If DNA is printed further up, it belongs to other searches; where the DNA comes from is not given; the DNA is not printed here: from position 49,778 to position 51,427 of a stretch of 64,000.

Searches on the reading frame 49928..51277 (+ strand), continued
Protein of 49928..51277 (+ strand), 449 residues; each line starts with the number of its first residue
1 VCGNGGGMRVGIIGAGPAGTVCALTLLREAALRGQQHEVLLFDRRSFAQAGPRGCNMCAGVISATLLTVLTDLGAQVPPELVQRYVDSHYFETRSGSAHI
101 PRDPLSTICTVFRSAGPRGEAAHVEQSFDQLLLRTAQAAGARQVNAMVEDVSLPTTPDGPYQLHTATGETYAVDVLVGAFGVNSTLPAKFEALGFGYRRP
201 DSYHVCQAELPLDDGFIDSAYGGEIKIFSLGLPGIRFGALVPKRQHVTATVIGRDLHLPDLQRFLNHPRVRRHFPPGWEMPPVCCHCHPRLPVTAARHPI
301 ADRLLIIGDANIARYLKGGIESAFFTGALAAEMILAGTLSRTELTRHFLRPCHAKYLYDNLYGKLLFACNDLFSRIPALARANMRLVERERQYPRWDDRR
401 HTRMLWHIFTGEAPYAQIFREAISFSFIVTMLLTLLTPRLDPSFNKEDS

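Call 17: find_encoding_contigs(protein=P0009, flank=8000, max_places=2)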
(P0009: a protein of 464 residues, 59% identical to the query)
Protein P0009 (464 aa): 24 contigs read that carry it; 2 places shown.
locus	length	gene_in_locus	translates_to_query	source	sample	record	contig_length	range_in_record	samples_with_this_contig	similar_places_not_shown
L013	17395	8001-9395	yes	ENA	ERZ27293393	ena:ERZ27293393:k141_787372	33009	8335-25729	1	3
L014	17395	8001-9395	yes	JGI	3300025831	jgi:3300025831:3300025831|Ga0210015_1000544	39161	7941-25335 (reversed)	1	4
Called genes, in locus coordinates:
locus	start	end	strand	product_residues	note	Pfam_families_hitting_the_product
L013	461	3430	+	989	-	PF00072:Response_reg (weak), PF01326:PPDK_N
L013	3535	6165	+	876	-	PF01326:PPDK_N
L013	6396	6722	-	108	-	-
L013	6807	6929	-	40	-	-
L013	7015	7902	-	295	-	PF01370:Epimerase, PF08338:DUF1731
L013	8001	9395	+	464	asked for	-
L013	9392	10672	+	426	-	PF01266:DAO (faint), PF07992:Pyr_redox_2 (faint), PF13454:NAD_binding_9 (faint)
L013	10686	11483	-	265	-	PF01261:AP_endonuc_2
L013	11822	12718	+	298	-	PF01261:AP_endonuc_2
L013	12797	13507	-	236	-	-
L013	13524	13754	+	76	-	-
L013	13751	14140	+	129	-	PF01850:PIN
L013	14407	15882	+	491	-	-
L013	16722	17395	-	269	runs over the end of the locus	-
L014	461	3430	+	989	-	PF00072:Response_reg (weak), PF01326:PPDK_N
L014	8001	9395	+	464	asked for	-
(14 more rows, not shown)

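Call 34: predict_structure(alignment_id=A2)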
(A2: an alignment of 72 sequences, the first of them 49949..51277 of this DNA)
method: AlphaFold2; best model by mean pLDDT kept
length: 442 residues; sequences in the alignment: 72
mean_pLDDT: 94.7   pTM: 0.92
mean pLDDT of the five models: 94.7, 94.0, 94.0, 93.8, 93.6
residues with pLDDT >= 90: 414; 70-90: 9; 50-70: 17; < 50: 2
segments of 3 or more residues with pLDDT < 50: none
pLDDT, mean of each block of 10 residues (from residue 1): 97 98 98 95 73 88 96 97 96 97 94 93 97 98 97 98 98 95 97 97 96 97 96 97 97 97 97 93 96 98 96 95 98 98 98 97 94 95 96 97 96 97 95 61 43
secondary structure, 60 per line:
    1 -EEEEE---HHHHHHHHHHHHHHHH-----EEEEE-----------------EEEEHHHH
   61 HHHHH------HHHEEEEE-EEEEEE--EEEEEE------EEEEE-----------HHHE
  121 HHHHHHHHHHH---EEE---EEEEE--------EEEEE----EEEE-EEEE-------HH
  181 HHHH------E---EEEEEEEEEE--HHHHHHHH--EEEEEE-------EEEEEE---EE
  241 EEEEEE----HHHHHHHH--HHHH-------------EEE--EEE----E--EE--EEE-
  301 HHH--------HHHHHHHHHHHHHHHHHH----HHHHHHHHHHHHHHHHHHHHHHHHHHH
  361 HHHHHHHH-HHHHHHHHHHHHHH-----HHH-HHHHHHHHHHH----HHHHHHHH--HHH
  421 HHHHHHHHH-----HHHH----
elements in order: E2-6 H10-25 E31-35 E53-56 H57-65 E75-79 E81-86 E89-94 E101-105 H121-131 E135-137 E141-145 E154-158 E163-166 E168-171 H179-184 E195-204 H207-214 E217-222 E230-235 E239-246 H251-258 H261-264 E278-280 E283-285 E297-299 H312-329 H334-368 H370-383 H393-403 H408-415 H418-429 H435-438
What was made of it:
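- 49949..51277 (+): Flavoprotein A (442 aa): FAD-binding PHBH/GGR-fold protein, the Cys4 subunit. The AF2 model has pLDDT 94.7 (call 34).
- The AF2 model is confident everywhere except the loop around C48 (residues 41-50, pLDDT 73) and the C-terminal tail (call 34).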

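Call 36: fold_search(model_id=the predicted structure, library=pdb)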
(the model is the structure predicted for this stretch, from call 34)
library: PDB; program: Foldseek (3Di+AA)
matches with E <= 10: 1741; with E <= 0.001: 842
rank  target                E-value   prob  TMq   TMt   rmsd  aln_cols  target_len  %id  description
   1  6fp0_A                1.9e-18  1.00  0.57  0.57   7.2       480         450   16  The crystal structure of P.fluorescens Kynurenine 3-monooxygenase (KMO) in complex with competitive inhibitor No. 4 (released 2019-08-21)
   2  6foz_B                3.8e-18  1.00  0.62  0.62   6.6       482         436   16  The crystal structure of P.fluorescens Kynurenine 3-monooxygenase (KMO) in complex with competitive inhibitor No. 13 (released 2019-08-21)
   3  6fp1_A                5.0e-18  1.00  0.61  0.61   6.3       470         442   16  The crystal structure of P.fluorescens Kynurenine 3-monooxygenase (KMO) in complex with competitive inhibitor No. 1 (released 2019-08-21)
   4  6fp0_B                5.9e-18  1.00  0.59  0.59   6.5       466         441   17  The crystal structure of P.fluorescens Kynurenine 3-monooxygenase (KMO) in complex with competitive inhibitor No. 4 (released 2019-08-21)
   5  6foz_A                1.0e-17  1.00  0.60  0.61   6.5       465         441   17  The crystal structure of P.fluorescens Kynurenine 3-monooxygenase (KMO) in complex with competitive inhibitor No. 13 (released 2019-08-21)
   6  5y66                  1.0e-17  1.00  0.61  0.60   6.5       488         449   17  Crystal structure of Pseudomonas fluorescens Kynurenine 3-monooxygenase in complex with L-KYN and Ro61-8048 (released 2017-12-27)
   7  3oz2                  1.1e-17  1.00  0.61  0.67   7.1       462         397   16  Crystal structure of a geranylgeranyl bacteriochlorophyll reductase-like (Ta0516) from Thermoplasma acidophilum at 1.60  (released 2010-10-27)
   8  7koe_C                1.1e-17  1.00  0.62  0.63   9.1       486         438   18  Electron bifurcating flavoprotein Fix/EtfABCX (released 2021-01-20)
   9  6foy_A                1.7e-17  1.00  0.59  0.58   7.1       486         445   16  The crystal structure of P.fluorescens Kynurenine 3-monooxygenase (KMO) in complex with competitive inhibitor No. 9 (released 2019-08-21)
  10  6fox_B                1.9e-17  1.00  0.59  0.58   6.6       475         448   17  The crystal structure of P.fluorescens Kynurenine 3-monooxygenase (KMO) in complex with kynurenine (released 2019-08-21)
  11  5bul                  2.2e-17  1.00  0.60  0.67   5.9       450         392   17  Structure of flavin-dependent brominase Bmp2 triple mutant Y302S F306V A345W (released 2016-03-09)
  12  6fph_A                2.2e-17  1.00  0.61  0.62   6.3       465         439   16  The crystal structure of P.fluorescens Kynurenine 3-monooxygenase (KMO) in complex with competitive inhibitor No. 1h (released 2019-08-21)
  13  5mzc_B                2.4e-17  1.00  0.60  0.59   6.4       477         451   17  Pseudomonas fluorescens kynurenine 3-monooxygenase (KMO) in complex with 3-(5-chloro-6-ethoxy-2-oxo-2,3-dihydro-1,3-be (released 2017-04-19)
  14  6fp1_B                2.5e-17  1.00  0.62  0.62   6.0       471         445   16  The crystal structure of P.fluorescens Kynurenine 3-monooxygenase (KMO) in complex with competitive inhibitor No. 1 (released 2019-08-21)
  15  5x6q                  2.9e-17  1.00  0.56  0.55   7.1       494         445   16  Crystal structure of Pseudomonas fluorescens KMO in complex with Ro 61-8048 (released 2018-02-21)
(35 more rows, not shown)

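Call 57: search_protein_families(library=pfam, alignment_id=A6, max_evalue=0.00001)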
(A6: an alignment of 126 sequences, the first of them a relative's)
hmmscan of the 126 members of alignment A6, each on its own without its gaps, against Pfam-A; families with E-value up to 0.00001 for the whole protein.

A. member 1, L001:7470-7967:+ (165 aa): 0 families

B. families by the number of members that match (of 126 scanned): 190 families (the first 25 are shown)
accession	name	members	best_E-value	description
PF00072.30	Response_reg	8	8.6e-30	Response regulator receiver domain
PF02518.31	HATPase_c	5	4.3e-32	Histidine kinase-, DNA gyrase B-, and HSP90-like ATPase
PF00512.31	HisKA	5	4.8e-12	His Kinase A (phospho-acceptor) domain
PF04055.27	Radical_SAM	4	9.3e-31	Radical SAM superfamily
PF14522.11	Cytochrome_C7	4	2.4e-25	Cytochrome c7 and related cytochrome c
PF14537.11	Cytochrom_c3_2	3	9.2e-15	Cytochrome c3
PF22113.1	Mtrc-MtrF_II-IV_dom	3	1.2e-13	Outer membrane cytochrome MtrC/MtrF-like, domains II/IV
PF13649.12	Methyltransf_25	3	2.8e-12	Methyltransferase domain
PF13435.11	Cytochrome_C554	3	1.9e-10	Cytochrome c554 and c-prime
PF13489.12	Methyltransf_23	3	2.7e-10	Methyltransferase domain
PF00118.29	Cpn60_TCP1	2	6.1e-110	TCP-1/cpn60 chaperonin family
PF01041.23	DegT_DnrJ_EryC1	2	4.3e-99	DegT/DnrJ/EryC1/StrS aminotransferase family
PF01379.25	Porphobil_deam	2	4.8e-75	Porphobilinogen deaminase, dipyromethane cofactor binding domain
PF00155.27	Aminotran_1_2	2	2e-72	Aminotransferase class I and II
PF13189.12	Cytidylate_kin2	2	1.3e-39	Cytidylate kinase-like family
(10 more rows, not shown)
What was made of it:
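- Two-component system genes are the commonest neighbours: 8 of 126 (call 57).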

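Call 60: search_protein_families(library=ncbifam, proteins=[L001:7470-7967:+, L001:14145-15329:+, L001:15650-16777:+], max_evalue=0.001)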
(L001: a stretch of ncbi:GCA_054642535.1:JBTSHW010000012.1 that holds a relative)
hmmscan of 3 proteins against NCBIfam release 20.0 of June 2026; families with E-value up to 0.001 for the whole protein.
L001:7470-7967:+ (165 aa): 0 families

L001:14145-15329:+ (394 aa): 87 families (the best 25 are shown)
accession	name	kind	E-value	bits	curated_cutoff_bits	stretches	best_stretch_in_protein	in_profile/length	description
TIGR04546.1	rSAM_ahbC_deAc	equivalog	4.7e-220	730.2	650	1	2-391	1-390/390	12,18-didecarboxysiroheme deacetylase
TIGR04054.1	rSAM_NirJ1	equivalog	4e-172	572.1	650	1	2-391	1-387/387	putative heme d1 biosynthesis radical SAM protein NirJ1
TIGR04347.1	pseudo_SAM_Halo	equivalog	9.6e-134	446.5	525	1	2-391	1-390/390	TIGR04347 family pseudo-SAM/SPASM protein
TIGR04051.1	rSAM_NirJ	equivalog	1.2e-124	415.8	515.45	1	39-392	1-354/354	heme d1 biosynthesis radical SAM protein NirJ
TIGR04545.1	rSAM_ahbD_hemeb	equivalog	8.4e-65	219.4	500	1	42-385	2-336/339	heme b synthase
TIGR04053.2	TIGR04053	equivalog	4.2e-61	207.2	395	1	38-385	5-363/366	TIGR04053 family radical SAM/SPASM domain-containing protein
TIGR04055.1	rSAM_NirJ2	equivalog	6.4e-59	200.1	500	1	41-371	1-308/326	putative heme d1 biosynthesis radical SAM protein NirJ2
TIGR04303.1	GeoRSP_rSAM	equivalog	1.3e-37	130.1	400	2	42-221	7-184/325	GeoRSP system radical SAM/SPASM protein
TIGR03962.1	mycofact_rSAM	equivalog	1.1e-36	126.7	265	1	41-388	13-335/339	mycofactocin radical SAM maturase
TIGR04250.1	SCM_rSAM_ScmE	equivalog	3.2e-35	121.7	400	1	45-384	8-345/358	SynChlorMet cassette radical SAM/SPASM protein ScmE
TIGR04133.1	rSAM_w_lipo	hypoth_equivalog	2e-33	115.8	425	1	40-365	24-330/350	TIGR04133 family radical SAM/SPASM protein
TIGR03913.1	rad_SAM_trio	equivalog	1.3e-32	112.9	591.75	1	42-203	21-181/477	GDL motif peptide-associated radical SAM/SPASM maturase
NF050035.1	rSAM_WgK_link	exception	2.9e-32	112.1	650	2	40-200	8-170/367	radical SAM/SPASM peptide maturase WgkB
TIGR04251.1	SCM_rSAM_ScmF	equivalog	3.2e-32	112.3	400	1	48-225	12-193/353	SynChlorMet cassette radical SAM/SPASM protein ScmF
NF045574.1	sacti_mat_StsB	exception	4.3e-31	108.3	625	1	37-220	93-275/466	StsB family radical SAM/SPASM domain sactipeptide maturase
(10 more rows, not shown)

L001:15650-16777:+ (375 aa): 72 families (the best 25 are shown)
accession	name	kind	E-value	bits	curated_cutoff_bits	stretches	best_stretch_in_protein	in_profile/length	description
TIGR04545.1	rSAM_ahbD_hemeb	equivalog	4.2e-131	437.4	500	1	8-349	1-339/339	heme b synthase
TIGR04053.2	TIGR04053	equivalog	1.4e-95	320.7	395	1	8-349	9-366/366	TIGR04053 family radical SAM/SPASM domain-containing protein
TIGR04055.1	rSAM_NirJ2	equivalog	3.5e-86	289.7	500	1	8-347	1-324/326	putative heme d1 biosynthesis radical SAM protein NirJ2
TIGR04051.1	rSAM_NirJ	equivalog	1.7e-64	218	515.45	1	8-345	3-346/354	heme d1 biosynthesis radical SAM protein NirJ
TIGR04054.1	rSAM_NirJ1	equivalog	1.8e-57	194.8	650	1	8-345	37-380/387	putative heme d1 biosynthesis radical SAM protein NirJ1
TIGR04546.1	rSAM_ahbC_deAc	equivalog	1.8e-55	188.3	650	1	8-345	40-383/390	12,18-didecarboxysiroheme deacetylase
TIGR04347.1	pseudo_SAM_Halo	equivalog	1.1e-52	179.7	525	1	8-345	39-383/390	TIGR04347 family pseudo-SAM/SPASM protein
TIGR04303.1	GeoRSP_rSAM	equivalog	3e-46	158.5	400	1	9-345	7-324/325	GeoRSP system radical SAM/SPASM protein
NF050035.1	rSAM_WgK_link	exception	1.3e-45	156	650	2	8-190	10-192/367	radical SAM/SPASM peptide maturase WgkB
TIGR03962.1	mycofact_rSAM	equivalog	2.4e-45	155.2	265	2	9-214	14-217/339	mycofactocin radical SAM maturase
TIGR04250.1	SCM_rSAM_ScmE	equivalog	9.6e-41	139.9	400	1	11-343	7-343/358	SynChlorMet cassette radical SAM/SPASM protein ScmE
TIGR04340.1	rSAM_ACGX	hypoth_equivalog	3.9e-36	125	400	1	11-345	7-337/341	radical SAM/SPASM domain protein, ACGX system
TIGR04133.1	rSAM_w_lipo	hypoth_equivalog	2.4e-35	122.1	425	1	6-332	23-335/350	TIGR04133 family radical SAM/SPASM protein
TIGR04251.1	SCM_rSAM_ScmF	equivalog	2.2e-34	119.4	400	1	7-337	4-331/353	SynChlorMet cassette radical SAM/SPASM protein ScmF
NF045574.1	sacti_mat_StsB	exception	5e-34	117.9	625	2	5-169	94-256/466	StsB family radical SAM/SPASM domain sactipeptide maturase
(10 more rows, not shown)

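Call 62: search_protein_families(library=ncbifam, alignment_id=A6, max_evalue=1e-10)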
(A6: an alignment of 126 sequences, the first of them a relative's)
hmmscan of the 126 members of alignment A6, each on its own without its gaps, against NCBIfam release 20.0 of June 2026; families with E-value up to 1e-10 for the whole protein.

A. member 1, L001:7470-7967:+ (165 aa): 0 families

B. families by the number of members that match (of 126 scanned): 913 families (the first 25 are shown)
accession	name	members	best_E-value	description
NF038297.2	hybrid_HK_HrmK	8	6.9e-50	hybrid histidine kinase/response regulator HrmK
TIGR02154.1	PhoB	7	7.7e-71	phosphate regulon transcriptional regulator PhoB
NF040689.1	MtrAB_MtrA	7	4.4e-56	MtrAB system response regulator MtrA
NF045944.1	ResRegRpaBCyano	7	2.6e-53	response regulator transcription factor RpaB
TIGR02956.1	TMAO_torS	7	2.1e-52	TMAO reductase system sensor histidine kinase/response regulator TorS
NF053854.1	RespRegPhoBBctds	6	2e-61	two-component system response regulator PhoB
NF047465.1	hybrid_HK_LvrA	6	8.3e-60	hybrid histidine kinase/response regulator LvrA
NF040534.1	resp_reg_YycF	6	3e-50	response regulator YycF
NF041880.1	EPS_EpsF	6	3.5e-47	response regulator EpsF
NF041733.1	resp_reg_CseB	6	8.7e-45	two-component system response regulator CseB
NF007135.0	PRK09581.1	6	3.2e-27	PleD family two-component system response regulator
NF045717.1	DVU0259_DivK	6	1e-17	DVU0259 family response regulator domain-containing protein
NF046044.1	PnpS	5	2.5e-74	two-component system histidine kinase PnpS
NF033092.0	HK_WalK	5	4.3e-70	cell wall metabolism sensor histidine kinase WalK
TIGR02966.1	phoR_proteo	5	8.2e-68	phosphate regulon sensor histidine kinase PhoR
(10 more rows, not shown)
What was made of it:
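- Most neighbourhoods are uninformative (calls 57, 62).
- Tried and rejected: The NCBIfam count over neighbours was swamped by redundant two-component models and was uninformative (call 62).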

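Call 77: search_protein_representatives(alignment_id=A2)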
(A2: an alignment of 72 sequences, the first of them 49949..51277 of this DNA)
Query: 72 sequences, 452 profile positions. Proteins with E-value up to 0.001 (for the whole library): 3375; up to 1e-10: 982; up to 1e-30: 436. The best 150 are listed.
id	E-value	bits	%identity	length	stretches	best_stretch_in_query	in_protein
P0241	1.1e-227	772.5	-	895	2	3-443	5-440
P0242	3.6e-225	764.2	-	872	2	1-442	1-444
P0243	3.9e-223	757.5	-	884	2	5-445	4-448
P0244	6.1e-221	750.3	-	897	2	4-440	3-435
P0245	2.0e-219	745.3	-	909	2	3-442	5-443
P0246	1.4e-216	735.9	-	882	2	3-439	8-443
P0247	2.9e-216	734.9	-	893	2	8-445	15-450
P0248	2.2e-214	728.6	-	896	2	4-443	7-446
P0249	6.7e-214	727.1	-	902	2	4-439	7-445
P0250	1.1e-213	726.3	-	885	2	4-446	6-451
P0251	7.5e-210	713.7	-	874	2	4-442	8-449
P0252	7.6e-209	710.4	-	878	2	4-444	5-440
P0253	4.7e-208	707.8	-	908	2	3-444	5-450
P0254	4.1e-204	694.8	-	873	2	3-443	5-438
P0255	1.0e-203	693.5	-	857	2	10-441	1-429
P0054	1.9e-184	630.0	-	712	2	44-444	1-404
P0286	6.0e-142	489.9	-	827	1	4-442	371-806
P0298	1.7e-137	475.2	-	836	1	3-442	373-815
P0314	1.2e-127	442.8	-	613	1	4-446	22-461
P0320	1.2e-122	426.3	-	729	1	4-442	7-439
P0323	2.0e-120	419.0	-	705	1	5-439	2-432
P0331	4.1e-117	408.0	-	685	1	4-444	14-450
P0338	2.1e-114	399.1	-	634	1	3-444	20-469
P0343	7.9e-113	393.9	-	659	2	5-443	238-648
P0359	8.7e-104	364.1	-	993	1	5-383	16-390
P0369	4.8e-99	348.5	-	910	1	4-435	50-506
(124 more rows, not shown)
